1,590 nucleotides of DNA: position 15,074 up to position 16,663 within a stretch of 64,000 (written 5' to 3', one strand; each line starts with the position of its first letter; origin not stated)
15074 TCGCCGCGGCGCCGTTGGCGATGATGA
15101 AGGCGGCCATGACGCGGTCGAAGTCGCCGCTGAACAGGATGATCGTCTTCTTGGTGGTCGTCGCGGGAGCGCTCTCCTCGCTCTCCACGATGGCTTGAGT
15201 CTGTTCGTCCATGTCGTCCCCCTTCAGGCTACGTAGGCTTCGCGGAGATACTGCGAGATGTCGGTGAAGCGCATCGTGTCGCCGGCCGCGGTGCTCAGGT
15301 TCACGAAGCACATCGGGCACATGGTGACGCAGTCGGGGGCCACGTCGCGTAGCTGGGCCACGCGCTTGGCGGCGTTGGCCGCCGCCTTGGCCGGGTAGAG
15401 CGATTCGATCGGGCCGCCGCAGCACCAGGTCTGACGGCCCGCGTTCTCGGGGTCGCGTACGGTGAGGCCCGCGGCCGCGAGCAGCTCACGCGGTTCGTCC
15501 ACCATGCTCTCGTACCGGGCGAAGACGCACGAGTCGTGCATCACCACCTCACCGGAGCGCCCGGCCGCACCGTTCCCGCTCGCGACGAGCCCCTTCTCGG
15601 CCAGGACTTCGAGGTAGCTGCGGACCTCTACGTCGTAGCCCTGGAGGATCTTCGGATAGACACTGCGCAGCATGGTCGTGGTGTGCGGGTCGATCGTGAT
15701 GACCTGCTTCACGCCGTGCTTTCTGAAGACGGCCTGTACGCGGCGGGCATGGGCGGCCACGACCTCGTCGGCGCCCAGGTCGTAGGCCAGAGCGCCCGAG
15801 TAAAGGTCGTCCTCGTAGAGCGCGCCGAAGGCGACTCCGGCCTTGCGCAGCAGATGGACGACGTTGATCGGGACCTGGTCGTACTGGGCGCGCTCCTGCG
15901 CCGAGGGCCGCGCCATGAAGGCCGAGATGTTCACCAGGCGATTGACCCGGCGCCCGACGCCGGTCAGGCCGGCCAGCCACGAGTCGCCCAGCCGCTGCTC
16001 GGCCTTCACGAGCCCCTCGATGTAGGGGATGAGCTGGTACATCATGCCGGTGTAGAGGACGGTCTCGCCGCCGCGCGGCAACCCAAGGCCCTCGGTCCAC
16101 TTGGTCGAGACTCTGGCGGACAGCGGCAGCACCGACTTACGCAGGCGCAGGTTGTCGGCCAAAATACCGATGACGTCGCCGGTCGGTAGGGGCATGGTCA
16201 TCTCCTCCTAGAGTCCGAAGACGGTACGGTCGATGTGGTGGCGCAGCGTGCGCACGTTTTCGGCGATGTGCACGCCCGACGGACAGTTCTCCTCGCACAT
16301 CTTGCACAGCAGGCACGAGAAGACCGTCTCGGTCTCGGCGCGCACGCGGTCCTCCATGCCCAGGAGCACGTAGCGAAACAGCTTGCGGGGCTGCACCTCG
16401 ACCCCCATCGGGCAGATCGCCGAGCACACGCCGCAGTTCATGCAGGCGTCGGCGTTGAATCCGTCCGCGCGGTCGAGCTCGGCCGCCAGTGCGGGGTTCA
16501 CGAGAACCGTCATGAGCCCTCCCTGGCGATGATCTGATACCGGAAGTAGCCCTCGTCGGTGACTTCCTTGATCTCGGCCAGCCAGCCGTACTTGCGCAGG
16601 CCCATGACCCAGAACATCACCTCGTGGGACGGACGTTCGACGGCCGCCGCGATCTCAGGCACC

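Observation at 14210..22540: Complete Hdr-like module (ArsR-TusA-MvhD-HdrL-HdrA-hyp-HdrC-HdrB-DsrE-DsrE) in a high-GC aerobic-looking genome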

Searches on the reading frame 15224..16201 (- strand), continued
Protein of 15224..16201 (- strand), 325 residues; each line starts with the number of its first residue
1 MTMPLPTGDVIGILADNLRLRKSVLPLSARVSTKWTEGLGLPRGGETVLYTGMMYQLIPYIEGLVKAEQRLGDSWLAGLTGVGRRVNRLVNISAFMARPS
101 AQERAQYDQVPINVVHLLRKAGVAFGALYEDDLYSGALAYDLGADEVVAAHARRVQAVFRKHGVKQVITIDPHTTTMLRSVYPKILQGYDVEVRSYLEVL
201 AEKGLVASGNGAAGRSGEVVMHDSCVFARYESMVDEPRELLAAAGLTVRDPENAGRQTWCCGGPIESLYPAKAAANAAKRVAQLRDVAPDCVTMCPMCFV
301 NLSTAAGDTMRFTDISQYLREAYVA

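Call 100: search_protein_families(library=pfam, proteins=[L028:4002-4370:+, L028:3074-3739:+, L028:2394-2969:-, L028:1996-2337:-, L028:1655-1978:-, L028:1115-1591:-, L057:2689-3579:+, L051:2498-3058:-, L051:2089-2541:-, L039:190-1602:+], max_evalue=0.001)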
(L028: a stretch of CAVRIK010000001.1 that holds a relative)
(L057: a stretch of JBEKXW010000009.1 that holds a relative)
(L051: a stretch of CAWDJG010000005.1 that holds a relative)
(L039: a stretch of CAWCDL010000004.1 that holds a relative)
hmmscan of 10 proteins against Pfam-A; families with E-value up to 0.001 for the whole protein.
L028:4002-4370:+ (122 aa): 2 families
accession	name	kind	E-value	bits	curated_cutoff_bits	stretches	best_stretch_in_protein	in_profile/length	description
PF02635.20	DsrE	-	1.5e-16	61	22.7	1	6-114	2-108/116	DsrE/DsrF-like family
PF13686.11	DrsE_2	-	9.7e-06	26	25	0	54-119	89-154/156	DsrE/DsrF/DrsH-like family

L028:3074-3739:+ (221 aa): 2 families
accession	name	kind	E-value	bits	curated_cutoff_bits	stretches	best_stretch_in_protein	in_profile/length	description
PF13686.11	DrsE_2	-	2.1e-52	177.6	25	1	67-220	2-156/156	DsrE/DsrF/DrsH-like family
PF02635.20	DsrE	-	3.9e-09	37.1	22.7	1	68-216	1-111/116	DsrE/DsrF-like family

L028:2394-2969:- (191 aa): 0 families

L028:1996-2337:- (113 aa): 8 families
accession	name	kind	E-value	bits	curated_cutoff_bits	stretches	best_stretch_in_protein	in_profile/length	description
PF12840.13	HTH_20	-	7.9e-12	45.4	27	1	23-70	2-50/51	Helix-turn-helix domain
PF01022.26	HTH_5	-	5.4e-09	36.2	22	1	25-68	2-45/47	Bacterial regulatory protein, arsR family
PF12802.13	MarR_2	-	5.1e-07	30.2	27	1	30-74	10-56/61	MarR family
PF25212.1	HVO_A0114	-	5.6e-06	26.5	27.6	1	19-75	16-73/84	HVO_A0114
PF25213.1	HVO_A0261_N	-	2.2e-05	24.7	35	1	24-77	10-62/86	HVO_A0261 N-terminal domain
PF13545.12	HTH_Crp_2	-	0.00017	21.9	27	1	38-72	22-57/70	Crp-like helix-turn-helix domain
PF01978.25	TrmB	-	0.00042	20.6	25.6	1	35-83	19-66/68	Sugar-specific transcriptional regulator TrmB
PF24270.1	HTH_Cmi2_C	-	0.00078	20.1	27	0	28-73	78-123/125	Cmi2, C-terminal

L028:1655-1978:- (107 aa): 0 families

L028:1115-1591:- (158 aa): 0 families

L057:2689-3579:+ (296 aa): 2 families
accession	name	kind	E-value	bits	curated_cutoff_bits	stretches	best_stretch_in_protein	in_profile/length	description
PF13686.11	DrsE_2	-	6.9e-49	166.2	25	1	144-295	4-156/156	DsrE/DsrF/DrsH-like family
PF02635.20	DsrE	-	9.6e-07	29.4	22.7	1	158-287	18-107/116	DsrE/DsrF-like family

L051:2498-3058:- (186 aa): 0 families

L051:2089-2541:- (150 aa): 6 families
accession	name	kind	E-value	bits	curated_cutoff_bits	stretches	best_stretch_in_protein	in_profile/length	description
PF01022.26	HTH_5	-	9.1e-12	45.1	22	1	61-105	1-45/47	Bacterial regulatory protein, arsR family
PF12840.13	HTH_20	-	2.9e-11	43.6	27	1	59-107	1-50/51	Helix-turn-helix domain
PF12802.13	MarR_2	-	4e-05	24.1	27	1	63-110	6-55/61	MarR family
PF25213.1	HVO_A0261_N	-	0.00015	22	35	1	62-111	11-59/86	HVO_A0261 N-terminal domain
PF25212.1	HVO_A0114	-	0.00041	20.5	27.6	1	61-112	21-73/84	HVO_A0114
PF13545.12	HTH_Crp_2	-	0.00072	19.9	27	0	79-109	26-57/70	Crp-like helix-turn-helix domain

L039:190-1602:+ (470 aa): 1 family
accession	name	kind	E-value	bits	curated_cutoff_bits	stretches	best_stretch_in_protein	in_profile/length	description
PF00266.25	Aminotran_5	-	1.7e-43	149.5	21.5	1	33-447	1-371/371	Aminotransferase class-V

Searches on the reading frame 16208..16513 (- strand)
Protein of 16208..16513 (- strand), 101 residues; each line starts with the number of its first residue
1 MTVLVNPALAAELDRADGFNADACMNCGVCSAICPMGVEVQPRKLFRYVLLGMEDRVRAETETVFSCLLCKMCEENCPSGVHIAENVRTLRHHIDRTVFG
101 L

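Call 4: search_protein_families(library=pfam, proteins=[window:16208-16513:-], max_evalue=0.01)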
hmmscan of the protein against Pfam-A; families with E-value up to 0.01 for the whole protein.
window:16208-16513:- (101 aa): 15 families
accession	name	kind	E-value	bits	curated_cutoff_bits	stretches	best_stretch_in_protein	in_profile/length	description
PF13534.11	Fer4_17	-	6.7e-11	43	22.2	2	41-82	21-61/61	4Fe-4S dicluster domain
PF13183.11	Fer4_8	-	3.3e-10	40.8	27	1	21-81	2-68/68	4Fe-4S dicluster domain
PF13187.11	Fer4_9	-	5.2e-09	36.4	27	2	23-80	1-50/52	4Fe-4S dicluster domain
PF13237.11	Fer4_10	-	3.3e-07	30.6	25.5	1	19-78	4-53/53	4Fe-4S dicluster domain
PF00037.32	Fer4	-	9.9e-07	28.8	21.1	1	19-37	3-21/24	4Fe-4S binding domain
PF12797.12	Fer4_2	-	2.1e-06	27.8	24.5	1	19-35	5-21/22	4Fe-4S binding domain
PF12837.12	Fer4_6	-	2.2e-06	27.8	25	1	19-38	4-23/24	4Fe-4S binding domain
PF12838.12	Fer4_7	-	2.9e-06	28.1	27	2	24-81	2-52/52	4Fe-4S dicluster domain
PF14697.11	Fer4_21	-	2.2e-05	24.9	35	1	19-36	36-53/59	4Fe-4S dicluster domain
PF12800.12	Fer4_4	-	4.9e-05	23.8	24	1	22-37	2-17/17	4Fe-4S binding domain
PF13746.11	Fer4_18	-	8.1e-05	23.2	27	0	19-41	56-78/114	4Fe-4S dicluster domain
PF25160.1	LdpA_Fe-S-bd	-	0.00054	20.1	27.6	1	7-37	14-41/49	LdpA Fe-S cluster-binding domain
PF12798.12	Fer4_3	-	0.0016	19.6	27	0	67-80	1-14/15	4Fe-4S binding domain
PF13370.11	Fer4_13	-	0.0025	18.9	24.5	0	22-42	4-24/58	4Fe-4S single cluster domain of Ferredoxin I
PF13484.11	Fer4_16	-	0.0041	18.3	30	0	19-36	48-65/66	4Fe-4S double cluster binding domain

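Call 5: search_protein_families(library=ncbifam, proteins=[window:16208-16513:-], max_evalue=0.001)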
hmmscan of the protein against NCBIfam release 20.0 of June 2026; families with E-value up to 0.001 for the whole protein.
window:16208-16513:- (101 aa): 38 families (the best 25 are shown)
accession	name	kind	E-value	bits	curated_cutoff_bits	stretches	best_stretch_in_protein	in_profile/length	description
TIGR03290.1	CoB_CoM_SS_C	equivalog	1.1e-12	48.1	160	1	22-93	2-74/144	CoB--CoM heterodisulfide reductase subunit C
TIGR01945.1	rnfC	subfamily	1.7e-09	36.8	245.95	1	12-95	353-432/435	RnfABCDGE type electron transport complex subunit C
NF041890.1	hdrC_Methbact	equivalog_domain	2.7e-09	36.9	270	1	23-92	30-99/192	ferredoxin:CoB-CoM heterodisulfide reductase subunit HdrC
NF041779.1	hetero_SS_HdrC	equivalog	4.3e-09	36.1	350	1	16-91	25-100/198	ferredoxin:CoB-CoM heterodisulfide reductase subunit HdrC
NF038018.1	qmoC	equivalog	1.1e-08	34.9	300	1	11-94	7-91/360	quinone-interacting membrane-bound oxidoreductase complex subunit QmoC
NF003454.1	PRK05035.1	equivalog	5e-08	31.9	345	1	20-94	365-435/556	electron transport complex subunit RsxC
TIGR01971.1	NuoI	subfamily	8.1e-08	31.9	113.05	1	13-80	35-96/121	NADH-quinone oxidoreductase, chain I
NF005503.0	PRK07118.1-2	equivalog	2.9e-07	30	252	1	20-85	165-232/292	RnfABCDGE type electron transport complex subunit B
NF008434.0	PRK11274.1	equivalog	3.4e-07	29.5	333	1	22-98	23-106/409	glycolate oxidase subunit GlcF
NF008369.0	PRK11168.1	equivalog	4e-07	29.3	278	1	19-93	8-86/401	anaerobic glycerol-3-phosphate dehydrogenase subunit C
NF005505.0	PRK07118.1-4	equivalog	1.4e-06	28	378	1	9-82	158-234/265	Fe-S cluster domain-containing protein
NF040864.1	HgcB_ferredoxin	equivalog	2.8e-06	27.1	99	1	19-80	11-59/93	mercury methylation ferredoxin HgcB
NF058577.1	FdxA_fam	equivalog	3.2e-06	27.2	65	1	19-37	33-51/52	4Fe-4S ferredoxin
NF041836.1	rnfB_Methano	equivalog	5.7e-06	26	445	1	11-81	160-232/265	Rnf electron transport complex subunit RnfB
NF041837.1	rnfC_Methano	equivalog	5.8e-06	25.4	650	1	21-96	357-428/438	Rnf electron transport complex subunit RnfC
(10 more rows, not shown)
